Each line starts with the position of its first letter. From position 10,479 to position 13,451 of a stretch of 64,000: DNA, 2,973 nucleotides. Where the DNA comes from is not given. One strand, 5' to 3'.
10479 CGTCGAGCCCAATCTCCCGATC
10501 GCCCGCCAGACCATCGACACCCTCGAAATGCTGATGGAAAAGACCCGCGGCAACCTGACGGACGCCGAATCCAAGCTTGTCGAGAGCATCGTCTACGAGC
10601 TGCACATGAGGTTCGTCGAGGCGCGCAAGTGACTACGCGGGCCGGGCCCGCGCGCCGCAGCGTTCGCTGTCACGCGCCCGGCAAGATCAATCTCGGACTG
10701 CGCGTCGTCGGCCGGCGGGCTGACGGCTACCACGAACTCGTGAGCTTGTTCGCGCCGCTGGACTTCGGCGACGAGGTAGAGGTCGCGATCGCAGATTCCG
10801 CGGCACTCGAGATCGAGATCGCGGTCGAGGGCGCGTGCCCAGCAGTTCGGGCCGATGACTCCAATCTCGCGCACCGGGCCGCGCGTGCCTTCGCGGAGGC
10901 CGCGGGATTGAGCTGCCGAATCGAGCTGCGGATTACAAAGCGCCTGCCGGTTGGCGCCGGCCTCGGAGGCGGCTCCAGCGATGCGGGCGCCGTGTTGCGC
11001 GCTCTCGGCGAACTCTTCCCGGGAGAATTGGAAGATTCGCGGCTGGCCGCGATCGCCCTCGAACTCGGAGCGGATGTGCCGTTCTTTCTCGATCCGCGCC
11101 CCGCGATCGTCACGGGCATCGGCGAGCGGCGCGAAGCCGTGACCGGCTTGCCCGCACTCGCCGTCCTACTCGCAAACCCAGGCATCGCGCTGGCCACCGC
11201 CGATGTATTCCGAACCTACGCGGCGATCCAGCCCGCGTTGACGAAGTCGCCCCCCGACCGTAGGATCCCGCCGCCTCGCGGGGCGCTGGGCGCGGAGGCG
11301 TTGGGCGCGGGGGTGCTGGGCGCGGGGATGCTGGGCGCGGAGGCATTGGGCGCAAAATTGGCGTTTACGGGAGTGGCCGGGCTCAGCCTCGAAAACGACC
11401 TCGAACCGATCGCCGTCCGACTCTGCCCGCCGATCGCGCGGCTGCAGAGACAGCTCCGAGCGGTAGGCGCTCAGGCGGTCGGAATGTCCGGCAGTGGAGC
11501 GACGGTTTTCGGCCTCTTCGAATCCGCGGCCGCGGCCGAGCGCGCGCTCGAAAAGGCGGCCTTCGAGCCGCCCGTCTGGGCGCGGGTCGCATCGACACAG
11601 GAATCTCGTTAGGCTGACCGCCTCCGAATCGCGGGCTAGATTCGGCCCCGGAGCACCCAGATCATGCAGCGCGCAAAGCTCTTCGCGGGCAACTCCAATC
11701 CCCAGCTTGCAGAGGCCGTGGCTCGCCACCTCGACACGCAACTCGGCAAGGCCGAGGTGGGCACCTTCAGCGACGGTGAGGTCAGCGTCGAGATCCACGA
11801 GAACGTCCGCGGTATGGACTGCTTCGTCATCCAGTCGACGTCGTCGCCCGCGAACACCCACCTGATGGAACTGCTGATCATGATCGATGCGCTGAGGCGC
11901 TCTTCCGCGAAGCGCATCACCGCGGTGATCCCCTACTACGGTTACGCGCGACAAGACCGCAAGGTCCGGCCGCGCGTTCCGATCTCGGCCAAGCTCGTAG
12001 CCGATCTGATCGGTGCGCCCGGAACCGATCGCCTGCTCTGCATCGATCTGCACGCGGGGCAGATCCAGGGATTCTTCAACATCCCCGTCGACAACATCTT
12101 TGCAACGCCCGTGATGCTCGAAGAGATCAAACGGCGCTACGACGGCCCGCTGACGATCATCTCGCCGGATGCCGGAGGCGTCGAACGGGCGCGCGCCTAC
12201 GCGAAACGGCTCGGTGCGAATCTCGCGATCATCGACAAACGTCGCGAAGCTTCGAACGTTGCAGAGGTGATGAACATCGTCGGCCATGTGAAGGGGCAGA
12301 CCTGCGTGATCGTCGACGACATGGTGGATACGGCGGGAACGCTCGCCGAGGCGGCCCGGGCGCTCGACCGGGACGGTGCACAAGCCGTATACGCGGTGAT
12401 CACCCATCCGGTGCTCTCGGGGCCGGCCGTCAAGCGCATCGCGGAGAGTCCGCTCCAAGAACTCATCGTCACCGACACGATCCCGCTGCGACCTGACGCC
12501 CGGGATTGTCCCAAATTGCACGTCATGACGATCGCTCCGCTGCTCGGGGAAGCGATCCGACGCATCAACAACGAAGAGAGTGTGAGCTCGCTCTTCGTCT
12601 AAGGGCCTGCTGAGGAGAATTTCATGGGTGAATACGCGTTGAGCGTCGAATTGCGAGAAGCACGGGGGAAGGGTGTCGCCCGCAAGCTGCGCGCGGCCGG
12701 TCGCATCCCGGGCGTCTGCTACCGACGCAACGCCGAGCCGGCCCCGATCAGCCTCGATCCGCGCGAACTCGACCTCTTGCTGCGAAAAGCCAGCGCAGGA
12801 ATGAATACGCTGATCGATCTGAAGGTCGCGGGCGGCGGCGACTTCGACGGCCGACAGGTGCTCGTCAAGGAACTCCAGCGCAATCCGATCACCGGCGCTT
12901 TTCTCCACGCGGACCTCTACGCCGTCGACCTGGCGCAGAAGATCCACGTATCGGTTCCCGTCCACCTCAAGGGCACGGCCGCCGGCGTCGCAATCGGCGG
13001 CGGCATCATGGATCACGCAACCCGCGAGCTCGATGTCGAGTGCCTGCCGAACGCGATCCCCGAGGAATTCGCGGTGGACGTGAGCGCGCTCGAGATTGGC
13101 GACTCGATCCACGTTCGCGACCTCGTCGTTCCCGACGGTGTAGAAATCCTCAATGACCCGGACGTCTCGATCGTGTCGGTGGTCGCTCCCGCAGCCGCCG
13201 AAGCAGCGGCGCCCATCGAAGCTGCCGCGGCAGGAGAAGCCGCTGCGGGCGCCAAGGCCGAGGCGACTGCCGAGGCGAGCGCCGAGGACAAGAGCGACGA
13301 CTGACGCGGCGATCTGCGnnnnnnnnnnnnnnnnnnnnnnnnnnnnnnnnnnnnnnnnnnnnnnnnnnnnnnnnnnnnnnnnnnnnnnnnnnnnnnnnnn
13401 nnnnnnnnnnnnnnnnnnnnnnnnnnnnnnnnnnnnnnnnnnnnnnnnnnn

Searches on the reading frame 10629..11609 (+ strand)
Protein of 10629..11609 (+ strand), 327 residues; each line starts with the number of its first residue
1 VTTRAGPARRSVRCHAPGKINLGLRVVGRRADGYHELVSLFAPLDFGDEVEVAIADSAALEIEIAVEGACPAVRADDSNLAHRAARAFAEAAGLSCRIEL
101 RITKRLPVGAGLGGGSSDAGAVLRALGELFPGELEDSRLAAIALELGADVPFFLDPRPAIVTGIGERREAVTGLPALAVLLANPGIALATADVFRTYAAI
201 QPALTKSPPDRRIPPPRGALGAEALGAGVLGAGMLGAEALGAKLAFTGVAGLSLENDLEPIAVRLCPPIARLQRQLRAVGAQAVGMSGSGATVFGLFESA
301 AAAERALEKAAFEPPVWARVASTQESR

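Call 32: search_protein_families(library=pfam, proteins=[window:10629-11609:+])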
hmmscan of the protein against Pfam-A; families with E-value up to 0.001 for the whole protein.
window:10629-11609:+ (327 aa): 2 families
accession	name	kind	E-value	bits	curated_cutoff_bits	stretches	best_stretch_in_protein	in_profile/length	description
PF00288.32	GHMP_kinases_N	-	1.3e-15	57.8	22.3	1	79-154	1-84/87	GHMP kinases N terminal domain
PF08544.19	GHMP_kinases_C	-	4.4e-12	46.7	21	1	252-310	19-79/85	GHMP kinases C terminal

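Call 73: find_encoding_contigs(protein=window:10629-11609:+, flank=2000, max_places=6)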
Protein window:10629-11609:+ (327 aa): 1 contig read that carries it; 1 place shown.
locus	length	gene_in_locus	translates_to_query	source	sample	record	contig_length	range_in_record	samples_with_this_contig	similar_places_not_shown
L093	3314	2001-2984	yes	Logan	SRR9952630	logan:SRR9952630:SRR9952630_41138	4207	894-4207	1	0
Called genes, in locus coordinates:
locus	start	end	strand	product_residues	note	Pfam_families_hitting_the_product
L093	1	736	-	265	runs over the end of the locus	PF13176:TPR_7 (faint), PF13424:TPR_12 (faint), PF13428:TPR_14 (faint), PF03704:BTAD (faint), PF13512:TPR_18, PF13525:YfiO, PF14559:TPR_19, PF13174:TPR_6 (weak), +6 more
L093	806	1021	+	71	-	-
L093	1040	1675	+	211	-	PF01066:CDP-OH_P_transf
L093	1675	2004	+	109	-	PF08899:DUF1844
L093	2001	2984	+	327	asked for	PF00288:GHMP_kinases_N, PF08544:GHMP_kinases_C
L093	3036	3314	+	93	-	?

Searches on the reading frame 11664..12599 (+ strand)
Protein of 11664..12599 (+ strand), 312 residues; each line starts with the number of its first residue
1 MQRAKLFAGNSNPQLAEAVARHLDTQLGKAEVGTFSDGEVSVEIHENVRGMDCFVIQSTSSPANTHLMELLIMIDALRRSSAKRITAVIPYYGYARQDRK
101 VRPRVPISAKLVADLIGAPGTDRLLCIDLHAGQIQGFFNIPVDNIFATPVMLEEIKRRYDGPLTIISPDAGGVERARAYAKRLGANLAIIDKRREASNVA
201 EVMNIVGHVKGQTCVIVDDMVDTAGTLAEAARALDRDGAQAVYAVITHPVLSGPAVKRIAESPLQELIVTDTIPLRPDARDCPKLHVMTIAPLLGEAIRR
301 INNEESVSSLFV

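Call 6: search_protein_families(library=pfam, proteins=[window:11664-12599:+])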
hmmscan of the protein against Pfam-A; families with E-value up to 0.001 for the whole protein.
window:11664-12599:+ (312 aa): 3 families
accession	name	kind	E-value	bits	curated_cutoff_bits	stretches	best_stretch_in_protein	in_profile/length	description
PF13793.12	Pribosyltran_N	-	8.1e-56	187.4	25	1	5-119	2-116/117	N-terminal domain of ribose phosphate pyrophosphokinase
PF14572.12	Pribosyl_synth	-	2.6e-31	109.4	27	1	202-311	74-183/184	Phosphoribosyl synthetase-associated domain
PF00156.33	Pribosyltran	-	5.3e-19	68.5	26.3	1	160-257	28-133/158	Phosphoribosyl transferase domain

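Call 64: find_encoding_contigs(protein=window:11664-12599:+, flank=4000, max_places=6)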
Protein window:11664-12599:+ (312 aa): no gene with exactly this product is on record in the collection.

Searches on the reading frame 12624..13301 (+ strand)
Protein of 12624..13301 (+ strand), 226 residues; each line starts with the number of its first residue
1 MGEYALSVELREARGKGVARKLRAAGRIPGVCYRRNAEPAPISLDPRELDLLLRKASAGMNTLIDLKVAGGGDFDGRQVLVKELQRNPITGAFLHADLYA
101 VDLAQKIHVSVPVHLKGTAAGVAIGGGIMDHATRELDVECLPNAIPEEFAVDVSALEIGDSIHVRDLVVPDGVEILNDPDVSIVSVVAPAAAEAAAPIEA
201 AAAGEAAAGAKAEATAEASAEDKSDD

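Call 6: search_protein_families(library=pfam, proteins=[window:12624-13301:+])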
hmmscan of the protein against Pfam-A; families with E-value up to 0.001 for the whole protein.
window:12624-13301:+ (226 aa): 2 families
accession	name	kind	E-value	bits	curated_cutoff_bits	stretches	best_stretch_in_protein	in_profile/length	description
PF14693.11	Ribosomal_TL5_C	-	2e-31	108.6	27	1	106-189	1-83/84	Ribosomal protein TL5, C-terminal domain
PF01386.24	Ribosomal_L25p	-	2.7e-22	79.4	23.6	1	6-98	1-82/82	Ribosomal L25p family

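Call 67: find_encoding_contigs(protein=window:12624-13301:+, flank=4000, max_places=10)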
Protein window:12624-13301:+ (226 aa): 2 contigs read that carry it; 2 places shown.
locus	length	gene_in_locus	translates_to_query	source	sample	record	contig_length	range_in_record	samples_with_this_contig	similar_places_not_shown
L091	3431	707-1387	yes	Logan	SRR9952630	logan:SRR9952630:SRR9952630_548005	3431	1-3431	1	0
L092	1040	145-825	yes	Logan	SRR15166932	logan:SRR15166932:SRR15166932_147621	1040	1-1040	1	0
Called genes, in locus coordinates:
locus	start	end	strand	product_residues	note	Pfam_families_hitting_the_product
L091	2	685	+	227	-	?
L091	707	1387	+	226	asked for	PF01386:Ribosomal_L25p, PF14693:Ribosomal_TL5_C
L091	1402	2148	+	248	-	-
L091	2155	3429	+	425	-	?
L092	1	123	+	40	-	?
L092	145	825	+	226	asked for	PF01386:Ribosomal_L25p, PF14693:Ribosomal_TL5_C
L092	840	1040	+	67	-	?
